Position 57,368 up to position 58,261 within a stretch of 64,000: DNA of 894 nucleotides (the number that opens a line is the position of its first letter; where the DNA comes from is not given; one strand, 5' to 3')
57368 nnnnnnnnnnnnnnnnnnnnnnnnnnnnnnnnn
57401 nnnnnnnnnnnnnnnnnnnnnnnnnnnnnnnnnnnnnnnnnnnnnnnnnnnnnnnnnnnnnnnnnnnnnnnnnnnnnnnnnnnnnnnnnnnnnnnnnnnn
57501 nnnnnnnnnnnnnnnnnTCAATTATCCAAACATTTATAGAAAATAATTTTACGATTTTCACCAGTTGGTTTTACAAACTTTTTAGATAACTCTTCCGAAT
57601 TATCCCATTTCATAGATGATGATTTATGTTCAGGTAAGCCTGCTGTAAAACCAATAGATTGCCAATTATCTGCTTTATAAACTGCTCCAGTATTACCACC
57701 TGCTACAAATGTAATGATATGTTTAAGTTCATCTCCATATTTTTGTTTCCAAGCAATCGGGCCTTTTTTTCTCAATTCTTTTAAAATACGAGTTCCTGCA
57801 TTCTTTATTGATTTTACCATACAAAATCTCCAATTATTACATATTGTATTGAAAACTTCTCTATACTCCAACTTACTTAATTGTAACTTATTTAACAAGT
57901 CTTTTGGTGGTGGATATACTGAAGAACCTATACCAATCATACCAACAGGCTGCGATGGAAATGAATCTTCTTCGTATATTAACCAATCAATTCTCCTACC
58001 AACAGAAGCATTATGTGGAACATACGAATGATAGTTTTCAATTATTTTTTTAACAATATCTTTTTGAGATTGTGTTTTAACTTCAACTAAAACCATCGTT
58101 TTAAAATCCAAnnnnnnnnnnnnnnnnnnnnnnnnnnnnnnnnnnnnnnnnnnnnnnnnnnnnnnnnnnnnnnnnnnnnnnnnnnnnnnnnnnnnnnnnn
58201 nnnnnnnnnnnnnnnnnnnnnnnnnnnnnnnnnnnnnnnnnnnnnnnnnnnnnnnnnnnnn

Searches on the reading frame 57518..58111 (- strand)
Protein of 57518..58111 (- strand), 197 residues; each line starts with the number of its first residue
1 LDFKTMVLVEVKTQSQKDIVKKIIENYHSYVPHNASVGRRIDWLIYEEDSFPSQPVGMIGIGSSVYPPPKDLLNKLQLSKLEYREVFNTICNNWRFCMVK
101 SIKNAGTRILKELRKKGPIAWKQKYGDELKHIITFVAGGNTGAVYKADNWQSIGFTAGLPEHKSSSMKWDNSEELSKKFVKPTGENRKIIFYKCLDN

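Call 3: search_protein_families(library=pfam, proteins=[window:57518-58111:-], max_evalue=1)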
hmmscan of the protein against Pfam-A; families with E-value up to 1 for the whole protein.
window:57518-58111:- (197 aa): 1 family
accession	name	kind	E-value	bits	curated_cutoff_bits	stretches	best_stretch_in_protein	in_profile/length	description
PF14236.12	DruA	-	3.1e-08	33.6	27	1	8-165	52-226/297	Druantia protein DruA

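Call 4: search_protein_families(library=phrogs, proteins=[window:57518-58111:-], max_evalue=0.01)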
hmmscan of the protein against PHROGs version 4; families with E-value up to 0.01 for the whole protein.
window:57518-58111:- (197 aa): 1 family
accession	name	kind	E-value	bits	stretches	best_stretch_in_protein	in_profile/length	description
phrog_1384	-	other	4.7e-05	24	1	21-175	32-168/245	Mom-like DNA modification protein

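Call 7: search_protein_families(library=ncbifam, proteins=[window:57518-58111:-], max_evalue=0.1)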
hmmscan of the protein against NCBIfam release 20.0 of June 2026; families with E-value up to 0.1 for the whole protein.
window:57518-58111:- (197 aa): 0 families

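Call 56: search_protein_families(library=padloc, proteins=[window:57518-58111:-], max_evalue=0.01)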
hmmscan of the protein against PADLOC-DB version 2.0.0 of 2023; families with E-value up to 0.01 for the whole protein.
window:57518-58111:- (197 aa): 0 families
